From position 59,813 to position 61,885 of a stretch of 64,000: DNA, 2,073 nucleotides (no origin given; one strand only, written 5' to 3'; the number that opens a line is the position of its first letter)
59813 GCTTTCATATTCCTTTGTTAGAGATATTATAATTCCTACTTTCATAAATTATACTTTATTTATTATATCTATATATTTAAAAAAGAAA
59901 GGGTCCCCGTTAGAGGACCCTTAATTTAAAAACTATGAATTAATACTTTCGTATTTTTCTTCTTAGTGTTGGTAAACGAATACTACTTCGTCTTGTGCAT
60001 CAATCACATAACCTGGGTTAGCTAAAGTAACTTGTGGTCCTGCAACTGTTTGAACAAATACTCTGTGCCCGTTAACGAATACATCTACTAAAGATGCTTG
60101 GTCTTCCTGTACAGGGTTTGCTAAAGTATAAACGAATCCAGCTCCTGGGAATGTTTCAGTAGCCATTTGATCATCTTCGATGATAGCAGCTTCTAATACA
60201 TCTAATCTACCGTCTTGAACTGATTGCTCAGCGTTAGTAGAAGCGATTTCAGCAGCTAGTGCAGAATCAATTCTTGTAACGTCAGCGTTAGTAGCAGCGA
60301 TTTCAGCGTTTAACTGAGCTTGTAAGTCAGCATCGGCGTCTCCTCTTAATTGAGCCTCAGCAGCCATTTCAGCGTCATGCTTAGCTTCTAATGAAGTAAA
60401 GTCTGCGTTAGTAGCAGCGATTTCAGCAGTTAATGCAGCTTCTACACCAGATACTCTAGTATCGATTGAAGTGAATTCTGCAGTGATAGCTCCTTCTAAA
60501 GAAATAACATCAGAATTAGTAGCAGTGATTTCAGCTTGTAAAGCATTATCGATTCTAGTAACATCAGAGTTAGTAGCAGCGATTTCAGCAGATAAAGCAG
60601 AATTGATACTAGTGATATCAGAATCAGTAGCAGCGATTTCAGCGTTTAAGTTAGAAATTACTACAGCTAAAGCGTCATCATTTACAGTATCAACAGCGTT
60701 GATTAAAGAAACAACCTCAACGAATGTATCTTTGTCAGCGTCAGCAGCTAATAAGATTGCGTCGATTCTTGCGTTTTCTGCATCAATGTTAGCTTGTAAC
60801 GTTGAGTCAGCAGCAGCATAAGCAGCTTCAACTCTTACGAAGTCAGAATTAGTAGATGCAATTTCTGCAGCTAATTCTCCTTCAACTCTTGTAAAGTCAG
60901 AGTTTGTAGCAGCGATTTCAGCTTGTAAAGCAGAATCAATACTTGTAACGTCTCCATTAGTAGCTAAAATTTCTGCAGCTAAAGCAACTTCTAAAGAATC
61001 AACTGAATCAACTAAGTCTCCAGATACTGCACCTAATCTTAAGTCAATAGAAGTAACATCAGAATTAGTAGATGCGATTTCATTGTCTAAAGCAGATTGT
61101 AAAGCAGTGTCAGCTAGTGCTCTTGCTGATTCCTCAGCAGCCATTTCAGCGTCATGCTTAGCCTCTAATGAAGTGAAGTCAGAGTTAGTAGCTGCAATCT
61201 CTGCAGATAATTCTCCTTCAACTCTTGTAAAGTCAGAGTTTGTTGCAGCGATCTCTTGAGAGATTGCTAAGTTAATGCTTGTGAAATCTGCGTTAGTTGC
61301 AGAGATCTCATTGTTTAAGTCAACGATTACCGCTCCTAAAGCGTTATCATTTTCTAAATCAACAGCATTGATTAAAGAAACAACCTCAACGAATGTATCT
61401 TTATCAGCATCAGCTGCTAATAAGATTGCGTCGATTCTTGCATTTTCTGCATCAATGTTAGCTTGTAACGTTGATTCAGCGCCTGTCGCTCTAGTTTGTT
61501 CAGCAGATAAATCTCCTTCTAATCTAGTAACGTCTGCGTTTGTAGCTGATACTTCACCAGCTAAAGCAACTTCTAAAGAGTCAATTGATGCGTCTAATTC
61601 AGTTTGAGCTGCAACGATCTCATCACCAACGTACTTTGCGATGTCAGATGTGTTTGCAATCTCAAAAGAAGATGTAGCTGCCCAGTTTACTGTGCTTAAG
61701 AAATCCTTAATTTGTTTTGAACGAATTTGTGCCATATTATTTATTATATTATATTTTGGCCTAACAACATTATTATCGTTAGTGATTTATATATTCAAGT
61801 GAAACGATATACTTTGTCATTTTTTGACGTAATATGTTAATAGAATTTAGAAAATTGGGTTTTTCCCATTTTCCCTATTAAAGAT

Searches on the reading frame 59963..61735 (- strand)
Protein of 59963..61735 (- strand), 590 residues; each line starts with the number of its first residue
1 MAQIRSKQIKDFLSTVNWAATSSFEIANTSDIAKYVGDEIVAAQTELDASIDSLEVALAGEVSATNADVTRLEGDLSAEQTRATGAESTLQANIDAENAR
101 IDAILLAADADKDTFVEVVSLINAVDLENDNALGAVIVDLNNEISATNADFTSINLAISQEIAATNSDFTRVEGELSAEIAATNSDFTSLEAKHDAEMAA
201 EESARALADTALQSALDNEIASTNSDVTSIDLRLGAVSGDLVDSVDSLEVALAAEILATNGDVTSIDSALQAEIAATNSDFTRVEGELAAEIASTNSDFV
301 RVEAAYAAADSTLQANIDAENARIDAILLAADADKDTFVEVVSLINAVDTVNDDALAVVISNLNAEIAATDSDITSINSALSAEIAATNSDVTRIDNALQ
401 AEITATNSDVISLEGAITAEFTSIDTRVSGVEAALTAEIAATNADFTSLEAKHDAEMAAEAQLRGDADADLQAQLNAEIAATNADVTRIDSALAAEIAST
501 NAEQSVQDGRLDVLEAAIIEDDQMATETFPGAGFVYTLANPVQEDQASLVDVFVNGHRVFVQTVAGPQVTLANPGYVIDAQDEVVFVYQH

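Call 10: search_protein_families(library=phrogs, proteins=[window:59963-61735:-], max_evalue=0.001)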
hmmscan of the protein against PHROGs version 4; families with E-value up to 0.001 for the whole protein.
window:59963-61735:- (590 aa): 1 family
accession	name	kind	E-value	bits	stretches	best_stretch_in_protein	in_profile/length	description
phrog_9415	-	unknown function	3.7e-06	27.9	0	140-209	44-108/168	-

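Call 11: search_protein_families(library=pfam, proteins=[window:59963-61735:-], max_evalue=0.01)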
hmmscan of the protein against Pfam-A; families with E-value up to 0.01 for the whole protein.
window:59963-61735:- (590 aa): 1 family
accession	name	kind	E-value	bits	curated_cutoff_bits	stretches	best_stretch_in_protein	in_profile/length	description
PF07798.16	CCDC90-like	-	5.7e-07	30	33.5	0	378-443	74-143/175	Coiled-coil domain-containing protein 90-like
